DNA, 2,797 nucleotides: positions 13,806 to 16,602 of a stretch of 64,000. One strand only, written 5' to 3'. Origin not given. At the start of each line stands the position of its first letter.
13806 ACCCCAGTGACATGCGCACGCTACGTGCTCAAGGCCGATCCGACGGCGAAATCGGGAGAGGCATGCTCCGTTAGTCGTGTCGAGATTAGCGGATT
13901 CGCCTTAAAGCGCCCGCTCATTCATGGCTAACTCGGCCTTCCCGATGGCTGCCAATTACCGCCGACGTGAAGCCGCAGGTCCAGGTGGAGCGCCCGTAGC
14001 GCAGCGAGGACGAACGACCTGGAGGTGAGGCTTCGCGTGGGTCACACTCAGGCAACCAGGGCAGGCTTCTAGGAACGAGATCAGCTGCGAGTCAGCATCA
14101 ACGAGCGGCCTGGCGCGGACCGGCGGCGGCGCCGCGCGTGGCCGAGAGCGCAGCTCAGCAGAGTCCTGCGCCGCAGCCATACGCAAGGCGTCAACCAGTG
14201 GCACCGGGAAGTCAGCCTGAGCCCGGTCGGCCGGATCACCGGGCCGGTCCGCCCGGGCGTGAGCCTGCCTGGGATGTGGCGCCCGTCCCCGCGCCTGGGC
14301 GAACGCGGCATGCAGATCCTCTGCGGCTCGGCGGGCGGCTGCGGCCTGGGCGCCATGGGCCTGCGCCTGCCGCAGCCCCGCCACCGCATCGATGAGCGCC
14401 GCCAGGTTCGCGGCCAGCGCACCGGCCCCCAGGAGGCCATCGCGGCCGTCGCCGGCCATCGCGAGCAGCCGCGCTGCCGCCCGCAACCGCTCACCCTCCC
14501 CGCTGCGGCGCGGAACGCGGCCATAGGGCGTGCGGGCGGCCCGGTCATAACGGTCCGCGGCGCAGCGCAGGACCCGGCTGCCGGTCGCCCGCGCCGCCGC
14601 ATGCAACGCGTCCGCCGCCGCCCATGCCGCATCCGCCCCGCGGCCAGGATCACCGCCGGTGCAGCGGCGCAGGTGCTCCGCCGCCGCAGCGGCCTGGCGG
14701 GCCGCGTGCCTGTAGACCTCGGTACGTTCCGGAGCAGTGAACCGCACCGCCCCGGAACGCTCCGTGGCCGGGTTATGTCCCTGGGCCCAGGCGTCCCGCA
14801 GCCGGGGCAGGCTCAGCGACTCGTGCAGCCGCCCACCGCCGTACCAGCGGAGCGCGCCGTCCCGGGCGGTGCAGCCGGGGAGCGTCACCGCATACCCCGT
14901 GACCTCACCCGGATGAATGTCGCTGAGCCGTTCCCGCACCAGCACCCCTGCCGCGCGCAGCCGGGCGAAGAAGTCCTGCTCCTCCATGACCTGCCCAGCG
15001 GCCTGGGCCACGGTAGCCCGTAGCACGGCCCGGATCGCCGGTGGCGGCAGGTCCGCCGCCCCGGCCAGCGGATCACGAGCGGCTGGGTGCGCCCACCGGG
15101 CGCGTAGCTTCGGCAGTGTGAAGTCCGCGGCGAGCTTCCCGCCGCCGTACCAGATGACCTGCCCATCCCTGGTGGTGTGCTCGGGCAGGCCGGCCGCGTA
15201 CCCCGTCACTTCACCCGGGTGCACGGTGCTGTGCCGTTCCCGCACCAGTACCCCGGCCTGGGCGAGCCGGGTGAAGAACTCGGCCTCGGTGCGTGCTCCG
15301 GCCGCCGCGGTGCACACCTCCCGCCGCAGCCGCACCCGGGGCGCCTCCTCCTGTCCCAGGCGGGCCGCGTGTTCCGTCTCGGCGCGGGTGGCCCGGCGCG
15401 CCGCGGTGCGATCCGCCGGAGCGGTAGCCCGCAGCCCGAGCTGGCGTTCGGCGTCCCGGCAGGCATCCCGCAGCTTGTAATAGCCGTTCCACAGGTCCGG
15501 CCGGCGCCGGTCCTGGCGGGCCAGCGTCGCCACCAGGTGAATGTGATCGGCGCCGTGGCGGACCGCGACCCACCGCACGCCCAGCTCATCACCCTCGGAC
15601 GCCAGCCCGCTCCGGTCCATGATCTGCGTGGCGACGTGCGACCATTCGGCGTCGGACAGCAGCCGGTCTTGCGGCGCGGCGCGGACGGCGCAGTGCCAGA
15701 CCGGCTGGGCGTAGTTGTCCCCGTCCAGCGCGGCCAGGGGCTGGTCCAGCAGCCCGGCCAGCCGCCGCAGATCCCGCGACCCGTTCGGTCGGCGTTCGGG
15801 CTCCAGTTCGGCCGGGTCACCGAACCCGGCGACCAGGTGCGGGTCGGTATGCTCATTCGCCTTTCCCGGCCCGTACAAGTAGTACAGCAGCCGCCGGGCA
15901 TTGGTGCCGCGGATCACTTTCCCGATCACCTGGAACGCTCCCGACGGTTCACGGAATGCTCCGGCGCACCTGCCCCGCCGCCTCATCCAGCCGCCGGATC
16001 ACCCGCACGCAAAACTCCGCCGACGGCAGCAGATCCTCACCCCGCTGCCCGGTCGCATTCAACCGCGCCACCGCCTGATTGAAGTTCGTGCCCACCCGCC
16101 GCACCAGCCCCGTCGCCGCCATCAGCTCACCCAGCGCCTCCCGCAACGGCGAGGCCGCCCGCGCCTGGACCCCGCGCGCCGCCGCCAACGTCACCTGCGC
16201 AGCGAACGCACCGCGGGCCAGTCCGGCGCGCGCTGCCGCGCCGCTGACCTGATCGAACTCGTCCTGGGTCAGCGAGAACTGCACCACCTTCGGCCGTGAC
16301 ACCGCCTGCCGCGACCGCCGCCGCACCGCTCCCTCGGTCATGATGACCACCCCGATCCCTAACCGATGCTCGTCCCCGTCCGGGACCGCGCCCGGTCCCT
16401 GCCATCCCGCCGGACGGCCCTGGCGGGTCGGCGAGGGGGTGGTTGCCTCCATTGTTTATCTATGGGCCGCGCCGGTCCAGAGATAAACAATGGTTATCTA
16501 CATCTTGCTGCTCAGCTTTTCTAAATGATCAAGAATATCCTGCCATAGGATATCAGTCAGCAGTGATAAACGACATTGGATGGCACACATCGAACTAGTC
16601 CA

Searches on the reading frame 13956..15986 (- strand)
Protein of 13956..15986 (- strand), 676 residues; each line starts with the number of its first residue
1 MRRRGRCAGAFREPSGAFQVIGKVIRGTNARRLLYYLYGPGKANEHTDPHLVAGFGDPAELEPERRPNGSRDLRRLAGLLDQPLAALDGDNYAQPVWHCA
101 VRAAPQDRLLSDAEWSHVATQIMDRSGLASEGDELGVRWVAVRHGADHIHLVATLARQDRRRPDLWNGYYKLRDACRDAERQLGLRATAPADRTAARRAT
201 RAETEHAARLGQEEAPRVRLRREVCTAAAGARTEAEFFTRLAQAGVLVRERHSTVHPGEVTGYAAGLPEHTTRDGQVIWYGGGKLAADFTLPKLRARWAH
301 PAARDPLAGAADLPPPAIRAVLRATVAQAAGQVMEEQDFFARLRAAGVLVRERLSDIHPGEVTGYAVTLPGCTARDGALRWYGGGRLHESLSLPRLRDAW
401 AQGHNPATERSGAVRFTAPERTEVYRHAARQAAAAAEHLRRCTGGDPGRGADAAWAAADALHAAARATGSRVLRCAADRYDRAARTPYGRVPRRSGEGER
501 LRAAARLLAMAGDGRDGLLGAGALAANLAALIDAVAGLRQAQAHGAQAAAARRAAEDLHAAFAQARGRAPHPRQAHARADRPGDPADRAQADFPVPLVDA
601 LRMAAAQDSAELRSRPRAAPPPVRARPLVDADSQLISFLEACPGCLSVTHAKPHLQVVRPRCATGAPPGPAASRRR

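Call 54: search_protein_families(library=pfam, proteins=[window:13956-15986:-], max_evalue=0.01)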
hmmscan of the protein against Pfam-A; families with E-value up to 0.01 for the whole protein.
window:13956-15986:- (676 aa): 1 family
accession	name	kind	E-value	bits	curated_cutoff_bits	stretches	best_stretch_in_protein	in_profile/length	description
PF03432.20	Relaxase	-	0.00035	21.3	24.6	1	93-185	42-132/132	MobA/VirD2-like, nuclease domain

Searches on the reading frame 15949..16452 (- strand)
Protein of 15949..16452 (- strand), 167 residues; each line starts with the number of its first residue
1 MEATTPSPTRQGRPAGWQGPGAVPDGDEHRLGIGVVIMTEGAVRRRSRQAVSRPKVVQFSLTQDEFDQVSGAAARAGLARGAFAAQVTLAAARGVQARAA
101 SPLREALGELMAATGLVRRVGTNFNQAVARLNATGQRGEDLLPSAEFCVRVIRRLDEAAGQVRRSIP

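Call 54: search_protein_families(library=pfam, proteins=[window:15949-16452:-], max_evalue=0.01)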
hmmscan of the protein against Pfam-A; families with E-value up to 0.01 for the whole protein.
window:15949-16452:- (167 aa): 1 family
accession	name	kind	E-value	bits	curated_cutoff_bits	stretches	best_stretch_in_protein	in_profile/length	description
PF21983.2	NikA-like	-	0.00011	22.8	27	1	53-126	3-67/72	Mobilization protein NikA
